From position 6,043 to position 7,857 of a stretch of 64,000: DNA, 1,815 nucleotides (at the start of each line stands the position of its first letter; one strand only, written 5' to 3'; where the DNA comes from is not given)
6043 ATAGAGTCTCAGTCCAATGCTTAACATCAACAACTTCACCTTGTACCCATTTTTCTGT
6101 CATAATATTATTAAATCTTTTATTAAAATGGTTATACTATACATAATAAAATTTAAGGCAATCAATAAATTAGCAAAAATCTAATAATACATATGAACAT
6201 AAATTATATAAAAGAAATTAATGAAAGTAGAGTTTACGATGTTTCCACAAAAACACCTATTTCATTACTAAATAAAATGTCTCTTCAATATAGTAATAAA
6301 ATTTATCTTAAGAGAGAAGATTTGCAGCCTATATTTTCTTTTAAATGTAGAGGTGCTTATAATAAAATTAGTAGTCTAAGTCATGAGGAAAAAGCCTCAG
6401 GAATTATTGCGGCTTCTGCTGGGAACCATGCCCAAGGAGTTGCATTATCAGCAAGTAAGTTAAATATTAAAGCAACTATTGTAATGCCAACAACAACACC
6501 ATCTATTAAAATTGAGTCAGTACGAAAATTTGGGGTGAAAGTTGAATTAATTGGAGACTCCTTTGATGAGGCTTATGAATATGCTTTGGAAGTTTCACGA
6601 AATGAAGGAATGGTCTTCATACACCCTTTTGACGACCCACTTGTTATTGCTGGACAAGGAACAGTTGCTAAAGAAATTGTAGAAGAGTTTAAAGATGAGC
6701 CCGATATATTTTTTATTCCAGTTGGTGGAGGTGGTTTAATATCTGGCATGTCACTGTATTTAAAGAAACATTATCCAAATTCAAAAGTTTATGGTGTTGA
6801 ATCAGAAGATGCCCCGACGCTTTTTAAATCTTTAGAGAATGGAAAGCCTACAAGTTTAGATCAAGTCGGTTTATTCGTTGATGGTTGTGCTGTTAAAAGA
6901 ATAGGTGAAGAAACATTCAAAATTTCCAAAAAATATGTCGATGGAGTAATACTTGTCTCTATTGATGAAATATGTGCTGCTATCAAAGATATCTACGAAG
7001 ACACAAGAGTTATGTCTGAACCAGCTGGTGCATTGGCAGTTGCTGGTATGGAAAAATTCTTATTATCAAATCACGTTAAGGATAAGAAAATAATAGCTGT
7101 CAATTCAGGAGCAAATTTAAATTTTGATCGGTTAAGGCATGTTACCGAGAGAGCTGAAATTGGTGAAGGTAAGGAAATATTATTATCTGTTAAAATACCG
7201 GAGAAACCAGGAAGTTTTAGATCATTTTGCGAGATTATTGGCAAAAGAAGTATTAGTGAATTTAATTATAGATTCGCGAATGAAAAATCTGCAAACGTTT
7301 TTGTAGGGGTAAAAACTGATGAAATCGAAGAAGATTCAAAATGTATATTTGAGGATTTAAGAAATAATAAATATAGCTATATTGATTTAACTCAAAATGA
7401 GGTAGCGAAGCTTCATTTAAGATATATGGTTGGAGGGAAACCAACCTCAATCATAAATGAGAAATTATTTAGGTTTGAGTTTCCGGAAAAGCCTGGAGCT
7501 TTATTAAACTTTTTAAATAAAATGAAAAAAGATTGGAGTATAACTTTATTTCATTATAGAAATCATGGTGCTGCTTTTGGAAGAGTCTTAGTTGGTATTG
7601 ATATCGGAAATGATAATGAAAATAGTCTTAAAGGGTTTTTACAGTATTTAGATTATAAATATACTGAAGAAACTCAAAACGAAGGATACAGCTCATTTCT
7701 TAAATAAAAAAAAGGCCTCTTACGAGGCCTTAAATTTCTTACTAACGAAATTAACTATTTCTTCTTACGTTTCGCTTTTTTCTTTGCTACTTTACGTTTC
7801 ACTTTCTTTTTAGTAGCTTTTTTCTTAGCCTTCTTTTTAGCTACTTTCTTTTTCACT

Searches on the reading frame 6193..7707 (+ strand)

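Call 25: search_protein_families(library=pfam, proteins=[window:6193-7707:+], max_evalue=0.00001)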
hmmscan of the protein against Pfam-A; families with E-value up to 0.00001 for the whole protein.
window:6193-7707:+ (504 aa): 2 families
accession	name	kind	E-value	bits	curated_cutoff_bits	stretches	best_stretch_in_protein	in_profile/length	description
PF00291.31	PALP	-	4.1e-81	273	35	1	19-306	6-295/295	Pyridoxal-phosphate dependent enzyme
PF00585.24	Thr_dehydrat_C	-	9.5e-49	163.6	27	2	319-409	1-91/91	C-terminal regulatory domain of Threonine dehydratase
